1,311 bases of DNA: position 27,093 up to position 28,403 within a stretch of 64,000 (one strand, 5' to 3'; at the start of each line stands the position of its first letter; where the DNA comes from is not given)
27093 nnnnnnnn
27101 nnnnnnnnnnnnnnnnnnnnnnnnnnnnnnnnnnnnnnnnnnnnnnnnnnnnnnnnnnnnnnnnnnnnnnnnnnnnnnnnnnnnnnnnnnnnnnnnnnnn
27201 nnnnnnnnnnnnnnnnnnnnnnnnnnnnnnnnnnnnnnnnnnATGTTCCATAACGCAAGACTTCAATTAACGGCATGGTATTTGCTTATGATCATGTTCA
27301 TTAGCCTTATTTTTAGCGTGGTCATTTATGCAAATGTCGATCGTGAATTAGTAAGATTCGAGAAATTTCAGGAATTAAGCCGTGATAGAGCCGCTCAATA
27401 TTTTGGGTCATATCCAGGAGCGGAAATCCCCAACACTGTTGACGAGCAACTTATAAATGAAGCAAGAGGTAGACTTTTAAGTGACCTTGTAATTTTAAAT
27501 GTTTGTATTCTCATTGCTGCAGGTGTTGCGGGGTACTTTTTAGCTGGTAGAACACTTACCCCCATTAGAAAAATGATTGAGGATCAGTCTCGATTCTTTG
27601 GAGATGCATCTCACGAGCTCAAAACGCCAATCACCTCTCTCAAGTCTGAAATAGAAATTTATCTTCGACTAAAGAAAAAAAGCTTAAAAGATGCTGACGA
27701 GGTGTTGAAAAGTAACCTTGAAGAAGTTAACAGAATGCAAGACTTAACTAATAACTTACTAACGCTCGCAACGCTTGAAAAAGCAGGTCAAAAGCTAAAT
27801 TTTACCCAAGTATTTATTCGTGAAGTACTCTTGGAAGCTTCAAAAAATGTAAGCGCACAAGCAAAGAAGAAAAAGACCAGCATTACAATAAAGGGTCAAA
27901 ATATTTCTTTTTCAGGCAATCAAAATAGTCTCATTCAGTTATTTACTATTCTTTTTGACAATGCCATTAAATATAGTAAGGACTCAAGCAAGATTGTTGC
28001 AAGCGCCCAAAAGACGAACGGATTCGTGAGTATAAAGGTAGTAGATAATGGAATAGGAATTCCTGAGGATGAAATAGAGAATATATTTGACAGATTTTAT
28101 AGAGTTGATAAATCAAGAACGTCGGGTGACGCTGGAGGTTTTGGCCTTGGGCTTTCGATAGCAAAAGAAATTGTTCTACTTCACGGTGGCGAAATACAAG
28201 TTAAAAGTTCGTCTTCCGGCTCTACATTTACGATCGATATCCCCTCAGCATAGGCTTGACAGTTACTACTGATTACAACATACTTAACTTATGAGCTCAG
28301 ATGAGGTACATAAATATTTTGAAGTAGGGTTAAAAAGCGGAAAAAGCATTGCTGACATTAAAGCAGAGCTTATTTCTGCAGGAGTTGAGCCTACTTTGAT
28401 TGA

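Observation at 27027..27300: Three tandem 'N-terminal mimic' uORFs upstream of the histidine kinase, diverged almost only at synonymous sites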

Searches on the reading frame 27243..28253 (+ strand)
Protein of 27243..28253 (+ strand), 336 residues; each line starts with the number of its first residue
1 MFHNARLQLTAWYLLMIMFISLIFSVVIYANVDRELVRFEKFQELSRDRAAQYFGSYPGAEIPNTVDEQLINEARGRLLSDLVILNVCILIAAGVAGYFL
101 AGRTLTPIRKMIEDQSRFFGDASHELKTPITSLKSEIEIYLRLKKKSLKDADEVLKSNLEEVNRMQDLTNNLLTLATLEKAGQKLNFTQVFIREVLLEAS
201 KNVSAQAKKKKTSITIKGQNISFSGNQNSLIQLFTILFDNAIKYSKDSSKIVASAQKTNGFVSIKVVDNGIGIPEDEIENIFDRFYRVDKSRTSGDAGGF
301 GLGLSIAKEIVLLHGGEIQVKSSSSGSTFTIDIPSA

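Call 7: find_encoding_contigs(protein=window:27243-28253:+, flank=10000, max_places=10)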
Protein window:27243-28253:+ (336 aa): 1 contig read that carries it; 1 place shown.
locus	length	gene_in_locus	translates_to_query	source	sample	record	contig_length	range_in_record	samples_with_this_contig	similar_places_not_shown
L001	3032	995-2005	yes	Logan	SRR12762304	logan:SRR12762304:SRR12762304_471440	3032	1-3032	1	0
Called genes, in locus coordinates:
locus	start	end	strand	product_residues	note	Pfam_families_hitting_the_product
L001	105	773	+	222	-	PF00072:Response_reg, PF00486:Trans_reg_C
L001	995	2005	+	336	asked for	PF00512:HisKA, PF02518:HATPase_c, PF13589:HATPase_c_3 (weak)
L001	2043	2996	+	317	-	PF14333:DUF4389 (faint)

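Call 9: find_homologous_proteins(query=window:27243-28253:+, max_evalue=1e-20)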
Query window:27243-28253:+ (336 aa): 7944 proteins with E <= 1e-20 among 8000 candidates; the best 120 are listed.
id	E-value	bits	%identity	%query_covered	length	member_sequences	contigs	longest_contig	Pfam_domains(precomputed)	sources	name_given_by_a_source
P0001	1.9e-210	715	100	100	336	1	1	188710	PF02518.32,PF00512.32,PF13589.13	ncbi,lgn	-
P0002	1.6e-189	647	88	100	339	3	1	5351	PF02518.32,PF00512.32,PF13589.13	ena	-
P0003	6.7e-183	625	86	100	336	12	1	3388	PF02518.32,PF00512.32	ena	-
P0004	1.2e-120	421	63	94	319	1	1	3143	PF02518.32,PF00512.32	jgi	-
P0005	4.6e-120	419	67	96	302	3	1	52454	PF02518.32,PF00512.32,PF13589.13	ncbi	-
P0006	7.0e-118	411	58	100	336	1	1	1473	PF02518.32,PF00512.32,PF13589.13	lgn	-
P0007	9.9e-118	411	60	99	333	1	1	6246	PF02518.32,PF00512.32,PF13589.13,PF14501.13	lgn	-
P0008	2.2e-116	407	58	99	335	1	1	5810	PF02518.32,PF00512.32,PF14501.13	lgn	-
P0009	9.2e-116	405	57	99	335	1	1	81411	PF02518.32,PF00512.32,PF13589.13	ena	-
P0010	2.7e-115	403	59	99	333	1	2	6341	PF02518.32,PF00512.32,PF14501.13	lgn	-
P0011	8.8e-115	401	57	100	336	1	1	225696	PF02518.32,PF00512.32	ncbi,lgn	-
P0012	2.9e-114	400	57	100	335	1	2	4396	PF02518.32,PF00512.32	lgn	-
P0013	2.3e-113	397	58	99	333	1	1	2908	PF02518.32,PF00512.32,PF14501.13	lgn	-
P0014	8.3e-113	395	57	100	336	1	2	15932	PF02518.32,PF00512.32,PF14501.13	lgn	-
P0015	2.6e-112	393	56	99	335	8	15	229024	PF02518.32,PF00512.32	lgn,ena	-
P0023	1.1e-109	385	59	94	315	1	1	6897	PF02518.32,PF00512.32,PF13589.13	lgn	-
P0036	1.7e-102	361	56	95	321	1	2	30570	PF02518.32,PF00512.32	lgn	-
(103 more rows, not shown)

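Call 10: find_encoding_contigs(protein=P0002, flank=5000, max_places=4)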
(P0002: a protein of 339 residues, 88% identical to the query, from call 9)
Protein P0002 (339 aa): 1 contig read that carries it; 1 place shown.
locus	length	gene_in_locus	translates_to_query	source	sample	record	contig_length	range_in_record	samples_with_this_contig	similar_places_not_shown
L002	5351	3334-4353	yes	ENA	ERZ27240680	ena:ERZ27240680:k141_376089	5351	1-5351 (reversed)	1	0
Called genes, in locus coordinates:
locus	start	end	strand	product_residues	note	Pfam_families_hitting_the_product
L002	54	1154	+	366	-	PF07907:YibE_F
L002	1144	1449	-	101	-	PF02643:DUF192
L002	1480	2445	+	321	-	PF01018:GTP1_OBG, PF01926:MMR_HSR1, PF02421:FeoB_N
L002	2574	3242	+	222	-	PF00072:Response_reg, PF00486:Trans_reg_C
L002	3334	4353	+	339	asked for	PF00512:HisKA, PF13589:HATPase_c_3 (faint), PF02518:HATPase_c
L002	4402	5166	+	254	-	PF14333:DUF4389 (faint)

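Call 11: find_encoding_contigs(protein=P0003, flank=5000, max_places=4)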
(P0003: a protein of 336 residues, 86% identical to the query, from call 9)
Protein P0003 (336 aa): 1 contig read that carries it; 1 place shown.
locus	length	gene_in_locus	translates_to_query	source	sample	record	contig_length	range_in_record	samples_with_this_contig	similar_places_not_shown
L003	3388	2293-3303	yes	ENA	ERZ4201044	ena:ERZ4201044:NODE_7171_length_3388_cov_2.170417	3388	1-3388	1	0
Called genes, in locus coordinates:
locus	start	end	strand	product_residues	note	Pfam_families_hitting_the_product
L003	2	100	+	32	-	?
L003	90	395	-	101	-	PF02643:DUF192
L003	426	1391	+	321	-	PF01018:GTP1_OBG, PF01926:MMR_HSR1, PF02421:FeoB_N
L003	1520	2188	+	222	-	PF00072:Response_reg, PF00486:Trans_reg_C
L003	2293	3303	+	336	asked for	PF00512:HisKA, PF02518:HATPase_c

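Call 12: find_encoding_contigs(protein=P0005, flank=5000, max_places=4)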
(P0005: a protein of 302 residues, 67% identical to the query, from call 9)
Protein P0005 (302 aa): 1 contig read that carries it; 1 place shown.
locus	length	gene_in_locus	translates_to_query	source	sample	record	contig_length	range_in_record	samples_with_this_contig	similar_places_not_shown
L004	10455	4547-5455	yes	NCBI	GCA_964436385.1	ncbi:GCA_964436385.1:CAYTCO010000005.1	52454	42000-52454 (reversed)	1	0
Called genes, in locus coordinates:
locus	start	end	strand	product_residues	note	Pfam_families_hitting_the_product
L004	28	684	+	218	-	PF00702:Hydrolase, PF12710:HAD (weak), PF13419:HAD_2, PF13242:Hydrolase_like (weak)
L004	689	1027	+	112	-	PF03013:Pyr_excise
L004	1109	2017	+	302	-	-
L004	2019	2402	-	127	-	PF01641:SelR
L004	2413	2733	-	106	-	PF02643:DUF192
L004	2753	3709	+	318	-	PF01018:GTP1_OBG, PF01926:MMR_HSR1, PF02421:FeoB_N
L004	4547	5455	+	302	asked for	PF00512:HisKA, PF02518:HATPase_c, PF13589:HATPase_c_3 (weak)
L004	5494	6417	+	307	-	PF14333:DUF4389 (faint)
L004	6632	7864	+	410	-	PF04851:ResIII, PF00270:DEAD, PF00271:Helicase_C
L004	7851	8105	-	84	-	PF01541:GIY-YIG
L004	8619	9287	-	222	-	PF00486:Trans_reg_C (faint)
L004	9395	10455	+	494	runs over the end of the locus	PF09852:DUF2079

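Call 19: find_related_loci(query=A1, collection=genome_contigs, flank=4000)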
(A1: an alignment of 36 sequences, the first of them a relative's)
Query A1 (336 aa) in genome_contigs; peptide patterns used: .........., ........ (x = any residue, [..] = any of these).
600 stretches matched a pattern (row limit reached: there are more); 595 encode a relative of the query (tblastn E <= 1e-3); the best 80 are kept; 80 distinct loci.
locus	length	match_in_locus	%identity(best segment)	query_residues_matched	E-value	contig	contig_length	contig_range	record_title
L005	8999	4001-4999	47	1-334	8e-92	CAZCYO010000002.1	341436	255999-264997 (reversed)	MAG TPA_asm: uncultured Gammaproteobacteria bacterium isolate SRP278252_co1_715 genome assembly, contig: NODE_15_length_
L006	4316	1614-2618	46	1-334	2e-89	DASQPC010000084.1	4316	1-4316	MAG TPA_asm: Candidatus Methylomirabilota bacterium isolate SMAG_U10819 k141_832773, whole genome shotgun sequence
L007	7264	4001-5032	45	1-335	1e-86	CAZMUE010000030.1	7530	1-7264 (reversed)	MAG TPA_asm: uncultured Gammaproteobacteria bacterium isolate binchicken_co204_357 genome assembly, contig: NODE_11936_l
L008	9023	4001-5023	42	1-334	4e-86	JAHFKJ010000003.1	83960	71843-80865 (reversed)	MAG: Candidatus Gottesmanbacteria bacterium isolate nzgw407 NODE_341_length_83961_cov_4.484983, whole genome shotgun seq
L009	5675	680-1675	45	1-334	3e-85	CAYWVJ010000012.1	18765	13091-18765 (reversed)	MAG TPA_asm: uncultured Gammaproteobacteria bacterium isolate SRP093762_co1_96 genome assembly, contig: NODE_1762_length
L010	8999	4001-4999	45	1-335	7e-82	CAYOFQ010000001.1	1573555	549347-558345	MAG TPA_asm: uncultured Gammaproteobacteria bacterium isolate SRP342105_co1_162 genome assembly, contig: NODE_1_length_1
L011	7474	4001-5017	44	1-334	6e-80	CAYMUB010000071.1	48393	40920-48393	MAG TPA_asm: uncultured Gammaproteobacteria bacterium isolate binchicken_co203_488 genome assembly, contig: k141_2354376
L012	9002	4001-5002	41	1-334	5e-79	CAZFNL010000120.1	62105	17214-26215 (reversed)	MAG TPA_asm: uncultured Gammaproteobacteria bacterium isolate SRP271791_co1_7 genome assembly, contig: k141_463440, whol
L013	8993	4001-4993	44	1-334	1e-78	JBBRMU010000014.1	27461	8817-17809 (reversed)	MAG: Patescibacteria group bacterium isolate La1_metabat2.071 LA1C_B2.071_k141_445189L_27461_cov_9.9999, whole genome sh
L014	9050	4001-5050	41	1-334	2e-78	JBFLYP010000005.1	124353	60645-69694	MAG: Bacillota bacterium isolate MAG088 MAG088_5, whole genome shotgun sequence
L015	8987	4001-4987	45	1-334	2e-78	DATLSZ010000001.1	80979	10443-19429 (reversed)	MAG TPA_asm: Candidatus Acidiferrales bacterium isolate SMAG_U13943 k141_460764, whole genome shotgun sequence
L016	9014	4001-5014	40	1-334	2e-78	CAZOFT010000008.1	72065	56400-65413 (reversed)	MAG TPA_asm: uncultured Gammaproteobacteria bacterium isolate SRP300315_co1_15 genome assembly, contig: NODE_194_length_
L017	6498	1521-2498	45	1-334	9e-76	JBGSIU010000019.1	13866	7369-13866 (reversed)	MAG: Patescibacteria group bacterium isolate JTS-AC14 k141_2822051, whole genome shotgun sequence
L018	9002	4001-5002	43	1-336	1e-75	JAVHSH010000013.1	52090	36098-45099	MAG: Patescibacteria group bacterium isolate WB02no17_40_17 NODE_188_length_52090_cov_10.709561, whole genome shotgun se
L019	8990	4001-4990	40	1-335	4e-75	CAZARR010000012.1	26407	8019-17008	MAG TPA_asm: uncultured Pseudomonadales bacterium isolate binchicken_co16_345 genome assembly, contig: NODE_3108_length_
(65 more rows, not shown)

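Call 22: find_encoding_contigs(protein=P0004, flank=4000, max_places=3)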
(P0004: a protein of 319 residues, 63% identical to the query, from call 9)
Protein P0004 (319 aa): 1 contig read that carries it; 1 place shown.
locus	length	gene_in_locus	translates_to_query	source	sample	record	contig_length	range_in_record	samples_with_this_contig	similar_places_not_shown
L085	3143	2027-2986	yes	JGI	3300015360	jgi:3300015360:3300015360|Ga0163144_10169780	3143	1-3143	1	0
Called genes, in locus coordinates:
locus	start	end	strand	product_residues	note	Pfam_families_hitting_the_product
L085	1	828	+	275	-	?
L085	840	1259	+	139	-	-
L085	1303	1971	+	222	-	PF00072:Response_reg, PF00486:Trans_reg_C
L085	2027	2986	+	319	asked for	PF00512:HisKA, PF02518:HATPase_c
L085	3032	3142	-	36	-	?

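Call 23: find_encoding_contigs(protein=P0023, flank=4000, max_places=3)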
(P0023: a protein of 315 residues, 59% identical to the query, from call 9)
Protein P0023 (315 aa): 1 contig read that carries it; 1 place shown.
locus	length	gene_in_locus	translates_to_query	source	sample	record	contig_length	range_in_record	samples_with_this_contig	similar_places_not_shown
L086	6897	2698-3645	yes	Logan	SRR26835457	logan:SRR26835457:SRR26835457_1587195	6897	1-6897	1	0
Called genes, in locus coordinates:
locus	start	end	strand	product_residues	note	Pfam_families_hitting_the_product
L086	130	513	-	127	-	PF01641:SelR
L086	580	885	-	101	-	PF02643:DUF192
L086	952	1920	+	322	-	PF01018:GTP1_OBG, PF01926:MMR_HSR1, PF02421:FeoB_N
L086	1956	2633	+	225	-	PF00072:Response_reg, PF00486:Trans_reg_C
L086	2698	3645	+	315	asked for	PF00512:HisKA, PF02518:HATPase_c, PF13589:HATPase_c_3 (weak)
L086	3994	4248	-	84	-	PF01541:GIY-YIG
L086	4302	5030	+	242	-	PF02424:ApbE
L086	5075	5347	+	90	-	-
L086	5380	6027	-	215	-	PF07987:DUF1775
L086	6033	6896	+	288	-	?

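Call 24: find_encoding_contigs(protein=P0036, flank=4000, max_places=3)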
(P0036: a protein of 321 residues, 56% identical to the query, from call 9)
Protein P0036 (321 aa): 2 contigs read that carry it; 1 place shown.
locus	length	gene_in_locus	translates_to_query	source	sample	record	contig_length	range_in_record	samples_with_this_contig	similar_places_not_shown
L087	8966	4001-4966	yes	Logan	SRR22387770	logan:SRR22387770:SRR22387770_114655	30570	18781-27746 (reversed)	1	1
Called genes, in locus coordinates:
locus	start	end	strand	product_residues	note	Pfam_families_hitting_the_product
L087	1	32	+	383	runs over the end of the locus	PF04519:Bactofilin (faint), PF26514:DUF8173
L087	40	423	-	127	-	PF01641:SelR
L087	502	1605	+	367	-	PF07907:YibE_F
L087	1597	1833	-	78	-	-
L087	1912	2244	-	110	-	PF02643:DUF192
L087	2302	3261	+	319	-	PF01018:GTP1_OBG, PF01926:MMR_HSR1, PF02421:FeoB_N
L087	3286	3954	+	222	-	PF00072:Response_reg, PF00486:Trans_reg_C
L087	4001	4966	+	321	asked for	PF00512:HisKA, PF02518:HATPase_c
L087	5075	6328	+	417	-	PF25919:BSH_CusB (faint), PF25917:BSH_RND (weak), PF25973:BSH_CzcB (weak), PF25984:BSH_YknX (weak), PF25954:Beta-barrel_RND_2, PF25990:Beta-barrel_YknX, PF25967:RND-MFP_C (weak), PF25989:YknX_C (weak), +1 more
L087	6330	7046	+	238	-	PF00005:ABC_tran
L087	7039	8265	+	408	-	PF12704:MacB_PCD, PF02687:FtsX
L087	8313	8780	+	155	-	-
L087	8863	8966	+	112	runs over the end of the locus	PF13248:Zn_ribbon_3 (weak), PF13240:Zn_Ribbon_1 (weak)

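Call 39: list_cluster_members(proteins=[P0003, P0002, P0005, P0001])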
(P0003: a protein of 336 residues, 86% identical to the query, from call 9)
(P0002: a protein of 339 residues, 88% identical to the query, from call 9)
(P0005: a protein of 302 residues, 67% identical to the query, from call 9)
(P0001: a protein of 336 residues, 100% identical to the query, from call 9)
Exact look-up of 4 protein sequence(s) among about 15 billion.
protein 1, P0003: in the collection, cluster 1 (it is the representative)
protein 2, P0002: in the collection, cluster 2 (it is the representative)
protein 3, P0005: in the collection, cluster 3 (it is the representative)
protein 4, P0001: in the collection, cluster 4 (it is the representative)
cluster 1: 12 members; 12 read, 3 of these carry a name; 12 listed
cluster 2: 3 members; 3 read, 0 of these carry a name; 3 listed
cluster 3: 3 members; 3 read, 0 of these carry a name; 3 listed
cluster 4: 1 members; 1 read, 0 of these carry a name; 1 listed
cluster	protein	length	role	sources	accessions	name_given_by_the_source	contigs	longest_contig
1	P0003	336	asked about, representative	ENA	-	-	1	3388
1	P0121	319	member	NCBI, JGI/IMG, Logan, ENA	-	signal transduction histidine kinase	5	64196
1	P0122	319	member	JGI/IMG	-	signal transduction histidine kinase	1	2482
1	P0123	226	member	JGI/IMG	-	signal transduction histidine kinase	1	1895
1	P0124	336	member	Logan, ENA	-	-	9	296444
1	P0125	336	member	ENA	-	-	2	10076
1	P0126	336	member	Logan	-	-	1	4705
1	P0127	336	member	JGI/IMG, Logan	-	-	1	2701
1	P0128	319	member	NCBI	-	-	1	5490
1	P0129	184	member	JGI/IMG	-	-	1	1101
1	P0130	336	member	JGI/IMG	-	-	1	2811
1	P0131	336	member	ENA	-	-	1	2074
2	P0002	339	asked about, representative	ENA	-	-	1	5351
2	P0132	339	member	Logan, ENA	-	-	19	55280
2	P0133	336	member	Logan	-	-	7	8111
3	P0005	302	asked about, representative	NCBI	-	-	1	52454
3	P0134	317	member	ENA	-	-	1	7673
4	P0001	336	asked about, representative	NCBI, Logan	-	-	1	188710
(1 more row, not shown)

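Call 40: find_encoding_contigs(protein=P0124, flank=2500, max_places=10)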
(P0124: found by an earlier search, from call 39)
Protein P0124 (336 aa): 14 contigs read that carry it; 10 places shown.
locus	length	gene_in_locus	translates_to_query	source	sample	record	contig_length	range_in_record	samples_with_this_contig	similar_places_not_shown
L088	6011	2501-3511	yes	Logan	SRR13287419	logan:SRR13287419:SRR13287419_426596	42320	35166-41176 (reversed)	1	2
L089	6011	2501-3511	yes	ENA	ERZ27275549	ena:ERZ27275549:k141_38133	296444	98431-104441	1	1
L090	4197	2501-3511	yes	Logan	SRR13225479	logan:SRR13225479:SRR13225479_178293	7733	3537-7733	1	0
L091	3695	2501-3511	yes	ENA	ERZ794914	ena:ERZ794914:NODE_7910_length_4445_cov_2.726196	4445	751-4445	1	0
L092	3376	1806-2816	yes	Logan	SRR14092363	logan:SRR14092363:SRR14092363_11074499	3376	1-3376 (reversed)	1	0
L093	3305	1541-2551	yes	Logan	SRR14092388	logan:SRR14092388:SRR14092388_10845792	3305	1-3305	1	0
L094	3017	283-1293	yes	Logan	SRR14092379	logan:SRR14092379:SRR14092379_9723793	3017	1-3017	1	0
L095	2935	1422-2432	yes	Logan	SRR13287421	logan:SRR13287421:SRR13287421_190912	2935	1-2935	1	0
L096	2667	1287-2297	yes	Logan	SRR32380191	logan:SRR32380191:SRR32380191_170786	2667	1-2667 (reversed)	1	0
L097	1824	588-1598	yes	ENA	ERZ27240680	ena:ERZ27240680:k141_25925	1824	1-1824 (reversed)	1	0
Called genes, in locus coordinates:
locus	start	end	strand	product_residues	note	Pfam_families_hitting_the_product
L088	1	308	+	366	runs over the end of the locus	PF07907:YibE_F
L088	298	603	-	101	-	PF02643:DUF192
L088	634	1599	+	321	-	PF01018:GTP1_OBG, PF01926:MMR_HSR1, PF02421:FeoB_N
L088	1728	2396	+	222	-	PF00072:Response_reg, PF00486:Trans_reg_C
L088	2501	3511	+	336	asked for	PF00512:HisKA, PF13589:HATPase_c_3 (faint), PF02518:HATPase_c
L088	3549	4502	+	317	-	PF14333:DUF4389 (weak)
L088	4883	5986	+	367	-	PF00270:DEAD, PF04851:ResIII, PF00271:Helicase_C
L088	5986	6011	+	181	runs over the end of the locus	-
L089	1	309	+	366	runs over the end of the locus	PF07907:YibE_F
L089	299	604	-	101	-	PF02643:DUF192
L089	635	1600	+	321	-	PF01018:GTP1_OBG, PF01926:MMR_HSR1, PF02421:FeoB_N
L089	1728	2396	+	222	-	PF00072:Response_reg, PF00486:Trans_reg_C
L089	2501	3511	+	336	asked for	PF00512:HisKA, PF13589:HATPase_c_3 (faint), PF02518:HATPase_c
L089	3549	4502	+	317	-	PF14333:DUF4389 (weak)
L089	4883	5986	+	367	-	PF00270:DEAD, PF04851:ResIII, PF00271:Helicase_C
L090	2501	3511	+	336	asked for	PF00512:HisKA, PF13589:HATPase_c_3 (faint), PF02518:HATPase_c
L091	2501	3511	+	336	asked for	PF00512:HisKA, PF13589:HATPase_c_3 (faint), PF02518:HATPase_c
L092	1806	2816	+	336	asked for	PF00512:HisKA, PF13589:HATPase_c_3 (faint), PF02518:HATPase_c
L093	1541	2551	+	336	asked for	PF00512:HisKA, PF13589:HATPase_c_3 (faint), PF02518:HATPase_c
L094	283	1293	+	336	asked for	PF00512:HisKA, PF13589:HATPase_c_3 (faint), PF02518:HATPase_c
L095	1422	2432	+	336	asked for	PF00512:HisKA, PF13589:HATPase_c_3 (faint), PF02518:HATPase_c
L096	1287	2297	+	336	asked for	PF00512:HisKA, PF13589:HATPase_c_3 (faint), PF02518:HATPase_c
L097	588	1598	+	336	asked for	PF00512:HisKA, PF13589:HATPase_c_3 (faint), PF02518:HATPase_c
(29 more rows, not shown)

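Call 41: find_encoding_contigs(protein=P0132, flank=2500, max_places=10)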
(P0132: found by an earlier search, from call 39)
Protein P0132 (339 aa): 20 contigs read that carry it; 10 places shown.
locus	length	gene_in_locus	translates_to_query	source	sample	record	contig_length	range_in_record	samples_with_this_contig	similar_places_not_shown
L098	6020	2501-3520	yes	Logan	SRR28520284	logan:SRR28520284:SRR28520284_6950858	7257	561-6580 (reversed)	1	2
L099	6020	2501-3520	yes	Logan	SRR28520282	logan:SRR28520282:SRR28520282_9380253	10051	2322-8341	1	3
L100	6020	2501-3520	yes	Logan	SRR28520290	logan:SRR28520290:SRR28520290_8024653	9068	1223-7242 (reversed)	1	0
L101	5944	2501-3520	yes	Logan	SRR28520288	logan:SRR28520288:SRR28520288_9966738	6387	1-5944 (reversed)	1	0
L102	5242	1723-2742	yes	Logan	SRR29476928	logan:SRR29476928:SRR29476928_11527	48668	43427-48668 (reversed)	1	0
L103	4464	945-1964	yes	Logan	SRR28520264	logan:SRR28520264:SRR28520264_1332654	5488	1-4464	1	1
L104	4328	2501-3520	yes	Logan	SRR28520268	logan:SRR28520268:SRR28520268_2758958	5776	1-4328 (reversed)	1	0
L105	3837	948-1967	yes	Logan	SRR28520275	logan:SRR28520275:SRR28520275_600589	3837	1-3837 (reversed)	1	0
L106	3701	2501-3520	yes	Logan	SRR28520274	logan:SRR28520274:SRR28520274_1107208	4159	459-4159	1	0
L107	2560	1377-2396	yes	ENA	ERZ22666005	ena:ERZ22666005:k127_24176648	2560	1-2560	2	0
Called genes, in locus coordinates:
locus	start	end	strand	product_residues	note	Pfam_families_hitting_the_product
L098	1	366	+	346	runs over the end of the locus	?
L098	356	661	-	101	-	PF02643:DUF192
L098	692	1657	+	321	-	PF01018:GTP1_OBG, PF01926:MMR_HSR1, PF02421:FeoB_N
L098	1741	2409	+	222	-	PF00072:Response_reg, PF00486:Trans_reg_C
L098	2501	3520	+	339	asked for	PF00512:HisKA, PF13589:HATPase_c_3 (faint), PF02518:HATPase_c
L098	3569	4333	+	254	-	PF14333:DUF4389 (faint)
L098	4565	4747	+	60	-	-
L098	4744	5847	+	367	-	PF00270:DEAD, PF04851:ResIII, PF00271:Helicase_C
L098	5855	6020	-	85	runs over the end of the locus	PF01541:GIY-YIG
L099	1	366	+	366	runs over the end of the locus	PF07907:YibE_F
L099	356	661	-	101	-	PF02643:DUF192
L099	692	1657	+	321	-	PF01018:GTP1_OBG, PF01926:MMR_HSR1, PF02421:FeoB_N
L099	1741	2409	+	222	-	PF00072:Response_reg, PF00486:Trans_reg_C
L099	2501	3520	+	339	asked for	PF00512:HisKA, PF13589:HATPase_c_3 (faint), PF02518:HATPase_c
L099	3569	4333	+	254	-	PF14333:DUF4389 (faint)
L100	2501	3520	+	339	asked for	PF00512:HisKA, PF13589:HATPase_c_3 (faint), PF02518:HATPase_c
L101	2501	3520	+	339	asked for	PF00512:HisKA, PF13589:HATPase_c_3 (faint), PF02518:HATPase_c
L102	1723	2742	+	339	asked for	PF00512:HisKA, PF13589:HATPase_c_3 (faint), PF02518:HATPase_c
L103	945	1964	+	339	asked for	PF00512:HisKA, PF13589:HATPase_c_3 (faint), PF02518:HATPase_c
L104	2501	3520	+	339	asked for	PF00512:HisKA, PF13589:HATPase_c_3 (faint), PF02518:HATPase_c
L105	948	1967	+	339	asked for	PF00512:HisKA, PF13589:HATPase_c_3 (faint), PF02518:HATPase_c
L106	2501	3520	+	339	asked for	PF00512:HisKA, PF13589:HATPase_c_3 (faint), PF02518:HATPase_c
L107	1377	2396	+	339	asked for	PF00512:HisKA, PF13589:HATPase_c_3 (faint), PF02518:HATPase_c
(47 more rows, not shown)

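Call 45: find_encoding_contigs(protein=P0134, flank=3000, max_places=6)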
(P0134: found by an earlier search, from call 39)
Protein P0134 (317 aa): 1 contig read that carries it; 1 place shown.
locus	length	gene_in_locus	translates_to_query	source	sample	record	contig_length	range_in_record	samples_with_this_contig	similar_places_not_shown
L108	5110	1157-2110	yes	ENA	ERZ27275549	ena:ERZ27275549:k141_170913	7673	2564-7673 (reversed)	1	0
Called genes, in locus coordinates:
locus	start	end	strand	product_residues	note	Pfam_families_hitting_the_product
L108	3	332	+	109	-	?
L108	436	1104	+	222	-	PF00072:Response_reg, PF00486:Trans_reg_C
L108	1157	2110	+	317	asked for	PF00512:HisKA, PF02518:HATPase_c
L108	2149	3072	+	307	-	PF14333:DUF4389 (weak)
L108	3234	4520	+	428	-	PF04851:ResIII, PF00270:DEAD, PF00271:Helicase_C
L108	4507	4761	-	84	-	PF01541:GIY-YIG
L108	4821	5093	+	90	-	-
